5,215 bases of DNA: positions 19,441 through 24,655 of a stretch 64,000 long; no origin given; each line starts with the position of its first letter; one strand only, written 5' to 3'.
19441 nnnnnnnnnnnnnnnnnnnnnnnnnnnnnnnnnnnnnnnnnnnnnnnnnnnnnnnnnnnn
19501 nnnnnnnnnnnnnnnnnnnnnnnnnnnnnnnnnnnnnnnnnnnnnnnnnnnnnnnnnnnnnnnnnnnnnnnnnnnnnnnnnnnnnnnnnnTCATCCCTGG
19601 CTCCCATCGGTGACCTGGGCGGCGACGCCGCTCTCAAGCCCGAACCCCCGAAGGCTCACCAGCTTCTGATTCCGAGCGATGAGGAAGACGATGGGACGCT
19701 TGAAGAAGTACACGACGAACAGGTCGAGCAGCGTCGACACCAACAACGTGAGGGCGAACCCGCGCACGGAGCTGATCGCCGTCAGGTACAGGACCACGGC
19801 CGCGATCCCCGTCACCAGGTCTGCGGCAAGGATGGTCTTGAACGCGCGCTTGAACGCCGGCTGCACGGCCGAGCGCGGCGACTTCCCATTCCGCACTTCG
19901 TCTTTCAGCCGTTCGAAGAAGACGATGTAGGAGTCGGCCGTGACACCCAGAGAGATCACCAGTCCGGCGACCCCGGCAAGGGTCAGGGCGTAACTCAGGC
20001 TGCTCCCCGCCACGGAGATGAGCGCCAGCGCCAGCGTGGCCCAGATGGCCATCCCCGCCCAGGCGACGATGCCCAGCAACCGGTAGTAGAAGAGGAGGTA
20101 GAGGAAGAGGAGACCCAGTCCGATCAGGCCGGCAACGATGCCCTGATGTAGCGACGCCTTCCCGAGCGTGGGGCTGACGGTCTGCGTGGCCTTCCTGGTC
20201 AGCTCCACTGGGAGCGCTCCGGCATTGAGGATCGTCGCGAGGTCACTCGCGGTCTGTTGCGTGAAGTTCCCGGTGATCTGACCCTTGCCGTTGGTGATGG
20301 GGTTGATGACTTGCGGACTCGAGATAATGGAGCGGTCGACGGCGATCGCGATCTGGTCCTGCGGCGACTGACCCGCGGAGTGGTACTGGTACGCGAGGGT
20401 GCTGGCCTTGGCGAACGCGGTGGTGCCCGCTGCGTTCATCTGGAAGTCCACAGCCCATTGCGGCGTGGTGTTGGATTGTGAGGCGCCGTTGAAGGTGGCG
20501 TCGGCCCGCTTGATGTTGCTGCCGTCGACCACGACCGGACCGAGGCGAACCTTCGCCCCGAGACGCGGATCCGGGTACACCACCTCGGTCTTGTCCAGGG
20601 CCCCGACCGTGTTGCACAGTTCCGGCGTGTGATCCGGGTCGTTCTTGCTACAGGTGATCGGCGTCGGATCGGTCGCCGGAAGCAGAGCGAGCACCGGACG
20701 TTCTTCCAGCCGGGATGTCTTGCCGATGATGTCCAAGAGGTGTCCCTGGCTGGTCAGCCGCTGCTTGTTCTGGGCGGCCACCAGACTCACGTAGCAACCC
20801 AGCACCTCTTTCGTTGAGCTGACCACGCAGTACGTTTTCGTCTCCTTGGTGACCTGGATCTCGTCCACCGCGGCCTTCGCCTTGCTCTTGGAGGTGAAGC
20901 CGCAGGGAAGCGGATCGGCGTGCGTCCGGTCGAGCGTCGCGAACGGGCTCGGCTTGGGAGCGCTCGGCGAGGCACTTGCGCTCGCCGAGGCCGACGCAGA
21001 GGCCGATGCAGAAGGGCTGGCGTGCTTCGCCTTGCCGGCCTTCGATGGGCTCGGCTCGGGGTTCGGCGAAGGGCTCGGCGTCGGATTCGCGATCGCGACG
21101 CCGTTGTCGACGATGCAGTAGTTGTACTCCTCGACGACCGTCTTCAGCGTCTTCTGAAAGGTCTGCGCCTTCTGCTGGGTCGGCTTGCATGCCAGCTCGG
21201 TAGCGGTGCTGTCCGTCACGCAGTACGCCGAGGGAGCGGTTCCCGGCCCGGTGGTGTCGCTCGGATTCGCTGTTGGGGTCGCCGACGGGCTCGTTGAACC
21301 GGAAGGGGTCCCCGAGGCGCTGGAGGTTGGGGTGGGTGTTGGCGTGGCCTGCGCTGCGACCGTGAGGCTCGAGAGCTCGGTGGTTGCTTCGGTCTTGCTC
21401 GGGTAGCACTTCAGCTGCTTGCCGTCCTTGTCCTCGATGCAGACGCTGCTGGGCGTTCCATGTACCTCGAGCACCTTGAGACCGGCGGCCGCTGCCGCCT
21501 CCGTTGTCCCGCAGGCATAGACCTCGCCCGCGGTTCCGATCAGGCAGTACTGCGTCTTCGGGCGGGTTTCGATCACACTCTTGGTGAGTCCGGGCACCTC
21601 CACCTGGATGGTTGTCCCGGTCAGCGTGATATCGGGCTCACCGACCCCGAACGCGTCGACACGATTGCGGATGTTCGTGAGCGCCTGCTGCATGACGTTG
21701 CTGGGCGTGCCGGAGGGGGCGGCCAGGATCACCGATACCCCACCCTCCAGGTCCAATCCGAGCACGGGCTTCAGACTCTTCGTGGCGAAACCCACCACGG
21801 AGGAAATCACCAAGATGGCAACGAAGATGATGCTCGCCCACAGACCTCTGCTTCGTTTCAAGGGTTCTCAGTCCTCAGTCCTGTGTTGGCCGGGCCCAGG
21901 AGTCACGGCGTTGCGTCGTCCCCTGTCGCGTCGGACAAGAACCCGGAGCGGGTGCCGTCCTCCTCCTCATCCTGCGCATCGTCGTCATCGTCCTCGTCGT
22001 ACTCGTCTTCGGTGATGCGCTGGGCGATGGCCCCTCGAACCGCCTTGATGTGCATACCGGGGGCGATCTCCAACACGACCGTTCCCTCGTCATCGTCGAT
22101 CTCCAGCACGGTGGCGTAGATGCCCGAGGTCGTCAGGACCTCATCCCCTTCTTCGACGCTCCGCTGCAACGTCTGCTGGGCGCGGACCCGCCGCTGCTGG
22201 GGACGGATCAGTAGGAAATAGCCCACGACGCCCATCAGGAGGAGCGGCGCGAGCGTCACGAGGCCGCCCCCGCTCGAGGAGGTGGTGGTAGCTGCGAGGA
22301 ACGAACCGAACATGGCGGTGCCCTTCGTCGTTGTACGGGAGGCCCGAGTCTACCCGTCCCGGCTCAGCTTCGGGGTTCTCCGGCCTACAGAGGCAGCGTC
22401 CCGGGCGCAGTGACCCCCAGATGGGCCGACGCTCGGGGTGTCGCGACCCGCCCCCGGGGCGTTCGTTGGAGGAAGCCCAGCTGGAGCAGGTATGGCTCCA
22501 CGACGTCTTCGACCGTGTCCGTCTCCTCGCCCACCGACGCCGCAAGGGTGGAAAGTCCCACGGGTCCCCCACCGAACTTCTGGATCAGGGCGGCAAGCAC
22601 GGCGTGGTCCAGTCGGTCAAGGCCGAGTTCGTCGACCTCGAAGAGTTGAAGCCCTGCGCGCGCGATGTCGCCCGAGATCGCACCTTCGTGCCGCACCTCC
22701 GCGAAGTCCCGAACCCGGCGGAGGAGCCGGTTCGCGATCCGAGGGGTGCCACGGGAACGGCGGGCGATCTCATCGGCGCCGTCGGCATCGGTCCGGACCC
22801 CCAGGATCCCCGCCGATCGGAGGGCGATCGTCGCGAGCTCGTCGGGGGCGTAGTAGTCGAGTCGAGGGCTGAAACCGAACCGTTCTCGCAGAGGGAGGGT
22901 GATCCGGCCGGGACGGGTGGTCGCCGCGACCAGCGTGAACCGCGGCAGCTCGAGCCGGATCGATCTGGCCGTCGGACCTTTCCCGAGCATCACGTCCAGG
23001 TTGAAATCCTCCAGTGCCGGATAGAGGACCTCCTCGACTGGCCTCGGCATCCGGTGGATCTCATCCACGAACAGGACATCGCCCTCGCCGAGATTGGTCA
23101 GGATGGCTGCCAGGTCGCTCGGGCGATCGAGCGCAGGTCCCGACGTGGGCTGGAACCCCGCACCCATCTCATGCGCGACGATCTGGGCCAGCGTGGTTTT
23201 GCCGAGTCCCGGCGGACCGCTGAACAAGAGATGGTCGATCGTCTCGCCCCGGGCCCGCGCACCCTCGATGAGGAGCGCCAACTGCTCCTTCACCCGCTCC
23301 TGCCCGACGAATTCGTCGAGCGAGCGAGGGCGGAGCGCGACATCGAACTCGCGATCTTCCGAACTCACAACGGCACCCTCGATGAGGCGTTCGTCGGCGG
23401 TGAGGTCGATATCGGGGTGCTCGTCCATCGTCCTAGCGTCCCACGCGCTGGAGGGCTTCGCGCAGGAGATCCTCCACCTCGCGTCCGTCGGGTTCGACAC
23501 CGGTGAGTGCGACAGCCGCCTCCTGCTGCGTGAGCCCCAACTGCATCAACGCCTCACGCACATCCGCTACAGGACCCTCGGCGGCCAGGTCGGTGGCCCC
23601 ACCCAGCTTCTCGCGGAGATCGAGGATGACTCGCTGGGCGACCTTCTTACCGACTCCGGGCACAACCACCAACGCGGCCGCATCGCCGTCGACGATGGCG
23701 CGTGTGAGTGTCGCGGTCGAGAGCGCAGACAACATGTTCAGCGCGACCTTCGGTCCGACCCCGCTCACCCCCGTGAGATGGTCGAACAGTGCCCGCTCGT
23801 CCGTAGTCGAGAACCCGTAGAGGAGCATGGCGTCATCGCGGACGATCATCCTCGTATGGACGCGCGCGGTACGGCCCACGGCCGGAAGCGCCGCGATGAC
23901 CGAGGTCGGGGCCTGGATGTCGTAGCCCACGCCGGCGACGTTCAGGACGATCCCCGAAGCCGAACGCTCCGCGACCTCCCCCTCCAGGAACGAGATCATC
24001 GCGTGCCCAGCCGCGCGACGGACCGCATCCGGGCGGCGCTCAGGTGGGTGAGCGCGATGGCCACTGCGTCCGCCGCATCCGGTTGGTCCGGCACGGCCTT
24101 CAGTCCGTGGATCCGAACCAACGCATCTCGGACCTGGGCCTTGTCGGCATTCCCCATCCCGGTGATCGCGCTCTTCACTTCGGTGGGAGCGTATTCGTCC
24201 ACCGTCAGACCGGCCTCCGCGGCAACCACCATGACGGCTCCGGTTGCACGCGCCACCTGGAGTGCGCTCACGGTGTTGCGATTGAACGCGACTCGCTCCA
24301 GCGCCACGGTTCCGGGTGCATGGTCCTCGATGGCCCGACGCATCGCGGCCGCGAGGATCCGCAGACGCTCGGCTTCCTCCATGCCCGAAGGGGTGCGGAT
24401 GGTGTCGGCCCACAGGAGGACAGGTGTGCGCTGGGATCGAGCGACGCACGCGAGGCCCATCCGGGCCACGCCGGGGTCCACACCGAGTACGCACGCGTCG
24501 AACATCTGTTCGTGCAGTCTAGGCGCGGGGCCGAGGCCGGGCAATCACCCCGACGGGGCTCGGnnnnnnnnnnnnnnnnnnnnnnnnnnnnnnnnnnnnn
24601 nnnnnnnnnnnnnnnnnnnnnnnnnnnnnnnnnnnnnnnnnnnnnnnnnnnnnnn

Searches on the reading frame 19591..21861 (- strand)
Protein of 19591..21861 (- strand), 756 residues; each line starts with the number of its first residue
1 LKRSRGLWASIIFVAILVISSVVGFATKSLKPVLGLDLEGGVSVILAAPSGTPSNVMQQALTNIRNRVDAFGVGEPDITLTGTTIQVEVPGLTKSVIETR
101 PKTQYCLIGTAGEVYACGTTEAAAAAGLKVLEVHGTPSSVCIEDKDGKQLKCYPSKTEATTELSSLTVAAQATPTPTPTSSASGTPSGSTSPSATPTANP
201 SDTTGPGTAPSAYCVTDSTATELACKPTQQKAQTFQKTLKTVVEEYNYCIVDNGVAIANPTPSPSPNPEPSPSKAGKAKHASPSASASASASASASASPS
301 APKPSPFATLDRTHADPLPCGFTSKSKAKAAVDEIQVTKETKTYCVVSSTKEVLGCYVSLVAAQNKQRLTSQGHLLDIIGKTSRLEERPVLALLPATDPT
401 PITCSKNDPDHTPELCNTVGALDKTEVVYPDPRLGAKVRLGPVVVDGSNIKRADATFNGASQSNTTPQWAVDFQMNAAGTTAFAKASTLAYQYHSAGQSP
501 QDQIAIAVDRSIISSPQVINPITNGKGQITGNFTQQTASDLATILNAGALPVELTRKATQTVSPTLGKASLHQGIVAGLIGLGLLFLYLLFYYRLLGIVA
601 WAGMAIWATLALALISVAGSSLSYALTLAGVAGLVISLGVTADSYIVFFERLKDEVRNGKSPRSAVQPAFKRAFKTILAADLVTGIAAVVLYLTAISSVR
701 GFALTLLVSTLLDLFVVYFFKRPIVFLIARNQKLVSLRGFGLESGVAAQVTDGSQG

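Call 26: search_protein_families(library=pfam, max_evalue=0.001, proteins=[window:19591-21861:-])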
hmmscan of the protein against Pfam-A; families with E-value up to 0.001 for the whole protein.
window:19591-21861:- (756 aa): 4 families
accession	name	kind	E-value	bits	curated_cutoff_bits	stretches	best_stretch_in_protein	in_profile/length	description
PF22599.2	SecDF_P1_head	-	7.2e-23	81.1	27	1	433-552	8-114/114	SecDF, P1 head subdomain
PF02355.23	SecD_SecF_C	-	7.1e-12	45.6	20.5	1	554-729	13-187/189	Protein export membrane protein SecD/SecF, C-terminal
PF21760.3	SecD_1st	-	3.5e-09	36.4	27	1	57-93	1-38/60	Protein translocase subunit SecDF, P1 domain, N-terminal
PF03176.21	MMPL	-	4.1e-09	36.3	20.5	1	568-726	139-299/333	MMPL family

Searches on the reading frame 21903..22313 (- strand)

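Call 27: search_protein_families(library=pfam, max_evalue=0.001, proteins=[window:21903-22313:-])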
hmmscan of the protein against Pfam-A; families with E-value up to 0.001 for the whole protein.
window:21903-22313:- (136 aa): 1 family
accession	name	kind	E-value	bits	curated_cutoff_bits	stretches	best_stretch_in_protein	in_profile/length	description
PF02699.20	YajC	-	3.2e-23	81.8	28.2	1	20-98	2-78/78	Preprotein translocase subunit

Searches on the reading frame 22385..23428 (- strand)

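Call 27: search_protein_families(library=pfam, max_evalue=0.001, proteins=[window:22385-23428:-])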
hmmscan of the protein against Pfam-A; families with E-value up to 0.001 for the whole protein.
window:22385-23428:- (347 aa): 8 families
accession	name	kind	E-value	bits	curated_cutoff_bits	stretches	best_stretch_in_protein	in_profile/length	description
PF05496.18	RuvB_N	-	4.2e-73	244.8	27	1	32-190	1-159/159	Holliday junction DNA helicase RuvB P-loop domain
PF17864.7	AAA_lid_4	-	4.1e-30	103.8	27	1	193-266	1-74/74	RuvB AAA lid domain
PF05491.19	RuvB_C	-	3.3e-23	81.9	24.7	1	267-337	1-71/72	RuvB C-terminal winged helix domain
PF00004.35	AAA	-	2.5e-18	67.2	21.2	1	67-186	1-125/131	ATPase family associated with various cellular activities (AAA)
PF07728.20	AAA_5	-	8.3e-09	36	22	1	66-184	1-139/139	AAA domain (dynein-related subfamily)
PF13191.12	AAA_16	-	3e-05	25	32.6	1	39-88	1-48/167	AAA ATPase domain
PF01078.27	Mg_chelatase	-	3.9e-05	23.6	20.3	0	38-84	3-42/207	Magnesium chelatase, subunit ChlI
PF20720.3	nSTAND3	-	0.00018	21.7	27.2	1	65-123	18-73/155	Novel STAND NTPase 3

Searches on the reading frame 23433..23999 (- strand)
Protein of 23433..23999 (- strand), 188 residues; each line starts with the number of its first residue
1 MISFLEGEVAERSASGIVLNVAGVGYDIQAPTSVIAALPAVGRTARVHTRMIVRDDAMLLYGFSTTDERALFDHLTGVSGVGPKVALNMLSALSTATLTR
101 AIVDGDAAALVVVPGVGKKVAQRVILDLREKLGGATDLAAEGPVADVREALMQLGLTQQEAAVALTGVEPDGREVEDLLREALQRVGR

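Call 27: search_protein_families(library=pfam, max_evalue=0.001, proteins=[window:23433-23999:-])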
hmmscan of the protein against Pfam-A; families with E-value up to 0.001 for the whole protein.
window:23433-23999:- (188 aa): 5 families
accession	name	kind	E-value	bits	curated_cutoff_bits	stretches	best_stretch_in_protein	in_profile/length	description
PF01330.27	RuvA_N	-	4.5e-19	68.7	23.6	1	1-62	1-61/61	RuvA N terminal domain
PF14520.12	HHH_5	-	1.8e-15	57.6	27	1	72-130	1-57/57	Helix-hairpin-helix domain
PF07499.19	RuvA_C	-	2.9e-10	40.9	24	1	143-185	2-45/47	RuvA, C-terminal domain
PF00633.29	HHH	-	6.1e-06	26.3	24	0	113-125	16-28/30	Helix-hairpin-helix motif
PF21176.3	RecR_HhH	-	2.1e-05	24.6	27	0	109-128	7-26/45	RecR, helix-hairpin-helix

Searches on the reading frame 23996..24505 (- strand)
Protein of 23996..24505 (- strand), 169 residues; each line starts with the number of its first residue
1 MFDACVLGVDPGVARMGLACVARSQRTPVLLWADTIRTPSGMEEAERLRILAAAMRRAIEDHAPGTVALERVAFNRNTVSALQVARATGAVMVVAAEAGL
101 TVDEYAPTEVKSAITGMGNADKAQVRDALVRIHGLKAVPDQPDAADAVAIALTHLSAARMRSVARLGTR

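Call 27: search_protein_families(library=pfam, max_evalue=0.001, proteins=[window:23996-24505:-])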
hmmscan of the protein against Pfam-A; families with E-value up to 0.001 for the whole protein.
window:23996-24505:- (169 aa): 1 family
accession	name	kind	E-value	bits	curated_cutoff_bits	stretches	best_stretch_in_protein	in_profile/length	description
PF02075.23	RuvC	-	6.8e-38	130.3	22.2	1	6-154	1-148/148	Crossover junction endodeoxyribonuclease RuvC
